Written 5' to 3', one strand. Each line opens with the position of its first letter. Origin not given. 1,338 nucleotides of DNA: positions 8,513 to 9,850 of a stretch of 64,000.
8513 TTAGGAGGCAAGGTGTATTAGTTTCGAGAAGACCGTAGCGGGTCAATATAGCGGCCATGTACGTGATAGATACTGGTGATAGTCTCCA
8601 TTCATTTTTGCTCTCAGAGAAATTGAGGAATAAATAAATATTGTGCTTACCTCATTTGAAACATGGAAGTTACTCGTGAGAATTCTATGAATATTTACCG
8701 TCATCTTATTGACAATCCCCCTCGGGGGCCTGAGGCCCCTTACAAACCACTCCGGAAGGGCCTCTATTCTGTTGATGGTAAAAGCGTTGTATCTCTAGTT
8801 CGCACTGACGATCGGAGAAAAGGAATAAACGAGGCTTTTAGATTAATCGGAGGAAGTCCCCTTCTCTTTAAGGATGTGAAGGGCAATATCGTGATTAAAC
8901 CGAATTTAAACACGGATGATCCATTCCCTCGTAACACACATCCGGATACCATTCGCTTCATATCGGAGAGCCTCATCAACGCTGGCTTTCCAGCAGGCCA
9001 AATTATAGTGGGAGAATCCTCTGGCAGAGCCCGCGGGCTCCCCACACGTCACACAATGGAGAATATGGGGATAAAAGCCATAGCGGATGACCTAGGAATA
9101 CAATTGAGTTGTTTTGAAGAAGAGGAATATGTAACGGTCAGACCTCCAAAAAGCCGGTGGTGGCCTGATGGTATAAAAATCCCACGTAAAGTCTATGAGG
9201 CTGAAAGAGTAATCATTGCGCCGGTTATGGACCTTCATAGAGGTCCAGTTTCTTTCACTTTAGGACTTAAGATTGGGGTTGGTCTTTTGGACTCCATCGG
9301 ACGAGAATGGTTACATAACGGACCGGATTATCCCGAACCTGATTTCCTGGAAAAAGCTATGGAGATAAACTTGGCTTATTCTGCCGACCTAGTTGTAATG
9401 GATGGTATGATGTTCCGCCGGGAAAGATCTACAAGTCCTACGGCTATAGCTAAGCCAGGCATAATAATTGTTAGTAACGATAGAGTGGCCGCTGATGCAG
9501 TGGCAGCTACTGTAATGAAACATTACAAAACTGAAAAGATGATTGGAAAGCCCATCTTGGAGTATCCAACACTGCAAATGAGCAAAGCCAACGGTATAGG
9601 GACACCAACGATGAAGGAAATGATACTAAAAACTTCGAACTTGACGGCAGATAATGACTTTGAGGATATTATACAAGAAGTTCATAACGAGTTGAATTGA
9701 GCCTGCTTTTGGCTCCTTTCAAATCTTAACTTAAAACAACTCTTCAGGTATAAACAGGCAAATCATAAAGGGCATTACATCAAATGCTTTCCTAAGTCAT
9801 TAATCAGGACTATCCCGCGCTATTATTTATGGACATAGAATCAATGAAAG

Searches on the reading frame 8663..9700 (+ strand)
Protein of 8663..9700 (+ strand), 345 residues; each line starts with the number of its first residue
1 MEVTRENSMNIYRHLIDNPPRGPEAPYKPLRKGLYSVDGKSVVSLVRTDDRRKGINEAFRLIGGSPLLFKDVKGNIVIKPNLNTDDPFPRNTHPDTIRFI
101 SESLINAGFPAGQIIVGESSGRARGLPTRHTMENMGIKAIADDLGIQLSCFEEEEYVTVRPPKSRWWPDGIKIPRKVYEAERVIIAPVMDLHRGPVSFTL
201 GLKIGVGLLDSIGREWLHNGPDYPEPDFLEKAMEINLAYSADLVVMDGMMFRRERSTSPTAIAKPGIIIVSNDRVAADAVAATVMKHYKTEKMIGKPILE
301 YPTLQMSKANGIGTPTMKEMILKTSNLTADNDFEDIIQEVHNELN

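Call 8: search_protein_families(library=pfam, proteins=[window:8663-9700:+], max_evalue=0.00001)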
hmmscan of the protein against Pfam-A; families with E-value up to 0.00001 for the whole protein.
window:8663-9700:+ (345 aa): 1 family
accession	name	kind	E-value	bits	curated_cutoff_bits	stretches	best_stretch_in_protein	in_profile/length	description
PF04015.17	DUF362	-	1.6e-32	113.7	24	1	76-282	1-199/200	Domain of unknown function (DUF362)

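Call 62: search_protein_families(library=ncbifam, proteins=[window:8663-9700:+], max_evalue=0.01)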
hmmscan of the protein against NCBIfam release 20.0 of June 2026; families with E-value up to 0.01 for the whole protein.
window:8663-9700:+ (345 aa): 1 family
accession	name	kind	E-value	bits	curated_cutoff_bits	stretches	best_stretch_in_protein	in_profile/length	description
NF052623.1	Npun_F2552_fam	equivalog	6.2e-06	25.8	500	1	56-287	21-241/314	Npun_F2552 family protein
